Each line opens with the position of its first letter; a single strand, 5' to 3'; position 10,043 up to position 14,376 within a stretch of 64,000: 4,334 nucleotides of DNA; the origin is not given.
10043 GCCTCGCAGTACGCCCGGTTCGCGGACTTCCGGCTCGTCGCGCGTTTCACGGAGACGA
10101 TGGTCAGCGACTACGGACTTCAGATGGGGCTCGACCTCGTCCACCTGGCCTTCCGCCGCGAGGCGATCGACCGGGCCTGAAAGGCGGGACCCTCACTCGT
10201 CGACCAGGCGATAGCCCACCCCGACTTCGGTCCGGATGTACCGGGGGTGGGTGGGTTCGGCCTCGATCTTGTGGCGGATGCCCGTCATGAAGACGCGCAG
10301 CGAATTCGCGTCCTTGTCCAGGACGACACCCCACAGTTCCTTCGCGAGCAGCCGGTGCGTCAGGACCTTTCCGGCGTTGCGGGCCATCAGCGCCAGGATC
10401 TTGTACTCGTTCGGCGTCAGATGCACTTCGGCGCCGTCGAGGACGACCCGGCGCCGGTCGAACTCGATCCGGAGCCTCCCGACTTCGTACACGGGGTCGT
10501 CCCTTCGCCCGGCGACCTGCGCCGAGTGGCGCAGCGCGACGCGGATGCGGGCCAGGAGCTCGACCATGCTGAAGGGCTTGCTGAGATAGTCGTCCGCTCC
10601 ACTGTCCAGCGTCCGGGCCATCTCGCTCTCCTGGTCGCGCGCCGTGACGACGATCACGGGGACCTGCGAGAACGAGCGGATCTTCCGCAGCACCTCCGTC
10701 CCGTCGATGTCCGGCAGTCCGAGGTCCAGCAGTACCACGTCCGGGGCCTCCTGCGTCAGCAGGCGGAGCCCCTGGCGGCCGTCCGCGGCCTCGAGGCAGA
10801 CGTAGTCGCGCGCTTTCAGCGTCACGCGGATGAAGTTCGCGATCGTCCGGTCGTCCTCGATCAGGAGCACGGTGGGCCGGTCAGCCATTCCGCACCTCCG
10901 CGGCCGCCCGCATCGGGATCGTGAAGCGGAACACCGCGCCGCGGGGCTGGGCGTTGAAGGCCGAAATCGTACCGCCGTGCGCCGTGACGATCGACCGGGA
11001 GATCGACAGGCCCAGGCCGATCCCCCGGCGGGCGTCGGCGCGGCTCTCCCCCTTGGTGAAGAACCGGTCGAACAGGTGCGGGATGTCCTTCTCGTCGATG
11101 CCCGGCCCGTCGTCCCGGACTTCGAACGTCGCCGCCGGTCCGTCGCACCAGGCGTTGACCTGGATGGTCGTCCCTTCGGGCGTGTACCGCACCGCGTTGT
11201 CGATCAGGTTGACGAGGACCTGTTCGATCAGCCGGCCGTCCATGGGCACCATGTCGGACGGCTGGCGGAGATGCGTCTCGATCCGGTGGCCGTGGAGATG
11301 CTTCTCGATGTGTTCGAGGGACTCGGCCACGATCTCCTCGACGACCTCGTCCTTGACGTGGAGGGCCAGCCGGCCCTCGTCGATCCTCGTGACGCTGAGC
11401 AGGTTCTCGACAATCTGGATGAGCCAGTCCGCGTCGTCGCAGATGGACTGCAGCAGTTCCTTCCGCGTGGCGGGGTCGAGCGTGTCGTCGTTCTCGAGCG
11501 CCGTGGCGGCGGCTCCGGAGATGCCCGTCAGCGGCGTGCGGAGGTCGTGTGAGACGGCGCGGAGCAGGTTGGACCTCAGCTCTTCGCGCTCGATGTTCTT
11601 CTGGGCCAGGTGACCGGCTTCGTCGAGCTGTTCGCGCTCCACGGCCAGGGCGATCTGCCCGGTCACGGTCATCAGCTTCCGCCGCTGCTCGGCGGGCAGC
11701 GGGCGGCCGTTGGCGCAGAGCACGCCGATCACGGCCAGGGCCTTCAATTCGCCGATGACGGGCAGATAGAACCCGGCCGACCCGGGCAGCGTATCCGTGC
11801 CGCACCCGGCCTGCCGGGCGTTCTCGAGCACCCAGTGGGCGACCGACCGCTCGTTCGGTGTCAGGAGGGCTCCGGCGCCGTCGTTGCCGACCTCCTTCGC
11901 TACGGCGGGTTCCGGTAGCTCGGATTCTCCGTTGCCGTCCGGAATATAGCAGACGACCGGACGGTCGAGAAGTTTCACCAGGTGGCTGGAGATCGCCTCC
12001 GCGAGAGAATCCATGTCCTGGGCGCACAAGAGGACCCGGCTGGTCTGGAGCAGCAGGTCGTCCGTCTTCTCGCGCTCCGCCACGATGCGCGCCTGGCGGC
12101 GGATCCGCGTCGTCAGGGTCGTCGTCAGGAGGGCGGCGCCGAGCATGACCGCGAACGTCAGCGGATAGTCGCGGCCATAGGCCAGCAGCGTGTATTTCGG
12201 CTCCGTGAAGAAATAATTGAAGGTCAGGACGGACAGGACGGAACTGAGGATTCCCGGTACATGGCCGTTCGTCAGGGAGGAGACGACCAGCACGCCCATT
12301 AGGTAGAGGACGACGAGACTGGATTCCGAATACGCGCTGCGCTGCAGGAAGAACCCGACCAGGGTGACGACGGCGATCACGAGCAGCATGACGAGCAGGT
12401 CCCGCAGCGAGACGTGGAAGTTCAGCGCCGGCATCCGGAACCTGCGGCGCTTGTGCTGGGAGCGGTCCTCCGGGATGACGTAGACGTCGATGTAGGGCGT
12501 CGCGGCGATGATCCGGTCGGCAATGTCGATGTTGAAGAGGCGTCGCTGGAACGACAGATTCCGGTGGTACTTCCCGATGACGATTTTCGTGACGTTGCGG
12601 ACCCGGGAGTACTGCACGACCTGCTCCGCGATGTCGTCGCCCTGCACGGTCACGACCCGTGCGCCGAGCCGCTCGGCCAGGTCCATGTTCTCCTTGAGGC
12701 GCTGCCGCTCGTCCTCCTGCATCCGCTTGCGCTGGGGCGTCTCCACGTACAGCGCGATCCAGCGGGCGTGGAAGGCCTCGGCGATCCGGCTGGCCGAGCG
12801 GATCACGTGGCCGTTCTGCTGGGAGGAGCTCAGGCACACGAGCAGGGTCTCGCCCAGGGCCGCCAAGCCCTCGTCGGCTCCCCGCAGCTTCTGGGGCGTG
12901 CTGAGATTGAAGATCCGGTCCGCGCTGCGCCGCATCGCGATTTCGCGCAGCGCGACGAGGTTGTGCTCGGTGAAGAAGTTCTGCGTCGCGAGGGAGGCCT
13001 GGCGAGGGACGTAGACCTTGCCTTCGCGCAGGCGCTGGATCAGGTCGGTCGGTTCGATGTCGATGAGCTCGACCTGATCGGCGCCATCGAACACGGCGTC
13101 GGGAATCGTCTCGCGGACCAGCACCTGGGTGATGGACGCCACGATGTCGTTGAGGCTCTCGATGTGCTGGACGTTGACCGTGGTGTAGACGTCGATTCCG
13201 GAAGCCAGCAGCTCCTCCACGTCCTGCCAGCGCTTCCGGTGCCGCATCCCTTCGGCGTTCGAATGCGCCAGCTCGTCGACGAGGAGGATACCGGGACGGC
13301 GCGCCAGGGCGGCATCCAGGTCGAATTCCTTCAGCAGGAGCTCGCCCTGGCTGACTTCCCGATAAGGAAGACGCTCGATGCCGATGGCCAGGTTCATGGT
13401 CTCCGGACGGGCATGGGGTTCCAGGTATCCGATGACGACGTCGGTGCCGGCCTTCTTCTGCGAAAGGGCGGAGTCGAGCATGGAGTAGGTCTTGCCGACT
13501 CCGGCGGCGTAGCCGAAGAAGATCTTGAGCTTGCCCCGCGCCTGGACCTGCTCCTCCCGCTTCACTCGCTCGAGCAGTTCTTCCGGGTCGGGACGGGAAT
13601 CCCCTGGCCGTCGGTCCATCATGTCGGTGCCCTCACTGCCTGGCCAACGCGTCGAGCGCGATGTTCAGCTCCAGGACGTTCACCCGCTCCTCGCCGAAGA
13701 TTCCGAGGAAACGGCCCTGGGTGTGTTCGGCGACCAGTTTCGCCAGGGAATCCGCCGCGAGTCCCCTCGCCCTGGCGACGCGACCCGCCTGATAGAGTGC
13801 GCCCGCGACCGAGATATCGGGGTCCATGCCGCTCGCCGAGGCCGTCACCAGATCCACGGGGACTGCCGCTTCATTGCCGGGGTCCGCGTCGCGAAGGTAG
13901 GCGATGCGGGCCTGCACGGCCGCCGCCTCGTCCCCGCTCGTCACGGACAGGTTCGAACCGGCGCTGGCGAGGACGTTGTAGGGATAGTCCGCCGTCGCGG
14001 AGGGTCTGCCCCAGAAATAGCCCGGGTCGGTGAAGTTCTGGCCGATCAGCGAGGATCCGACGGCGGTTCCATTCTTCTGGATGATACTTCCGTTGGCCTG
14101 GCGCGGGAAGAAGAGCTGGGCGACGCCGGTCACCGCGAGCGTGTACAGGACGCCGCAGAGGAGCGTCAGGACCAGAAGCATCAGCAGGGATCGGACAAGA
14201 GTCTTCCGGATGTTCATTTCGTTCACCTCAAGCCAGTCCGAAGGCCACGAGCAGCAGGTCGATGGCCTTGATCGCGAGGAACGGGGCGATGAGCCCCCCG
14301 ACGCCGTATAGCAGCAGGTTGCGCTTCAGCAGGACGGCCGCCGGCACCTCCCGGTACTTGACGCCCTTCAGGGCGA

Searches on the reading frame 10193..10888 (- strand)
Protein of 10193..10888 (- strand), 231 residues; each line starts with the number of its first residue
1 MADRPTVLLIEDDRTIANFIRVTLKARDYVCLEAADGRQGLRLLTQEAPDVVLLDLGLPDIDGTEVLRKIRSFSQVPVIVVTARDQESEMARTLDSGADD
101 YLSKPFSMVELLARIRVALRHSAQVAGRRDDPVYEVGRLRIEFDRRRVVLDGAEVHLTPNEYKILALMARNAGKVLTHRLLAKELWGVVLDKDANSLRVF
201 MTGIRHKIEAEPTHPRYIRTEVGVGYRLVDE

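Call 32: search_protein_families(library=pfam, proteins=[window:10193-10888:-], max_evalue=0.0001)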
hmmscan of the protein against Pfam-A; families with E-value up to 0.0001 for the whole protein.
window:10193-10888:- (231 aa): 2 families
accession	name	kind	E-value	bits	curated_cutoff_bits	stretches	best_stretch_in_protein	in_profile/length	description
PF00072.30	Response_reg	-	4.2e-30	104.6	30.2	1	7-116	1-111/111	Response regulator receiver domain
PF00486.34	Trans_reg_C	-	1.9e-21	76.4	26.2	1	152-228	1-77/77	Transcriptional regulatory protein, C terminal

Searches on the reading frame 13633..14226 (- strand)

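Call 32: search_protein_families(library=pfam, proteins=[window:13633-14226:-], max_evalue=0.0001)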
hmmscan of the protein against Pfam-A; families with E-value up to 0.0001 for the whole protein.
window:13633-14226:- (197 aa): 1 family
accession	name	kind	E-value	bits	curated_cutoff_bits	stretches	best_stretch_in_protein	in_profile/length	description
PF02669.20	KdpC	-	8.3e-74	247.7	24.1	1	11-192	2-181/182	K+-transporting ATPase, c chain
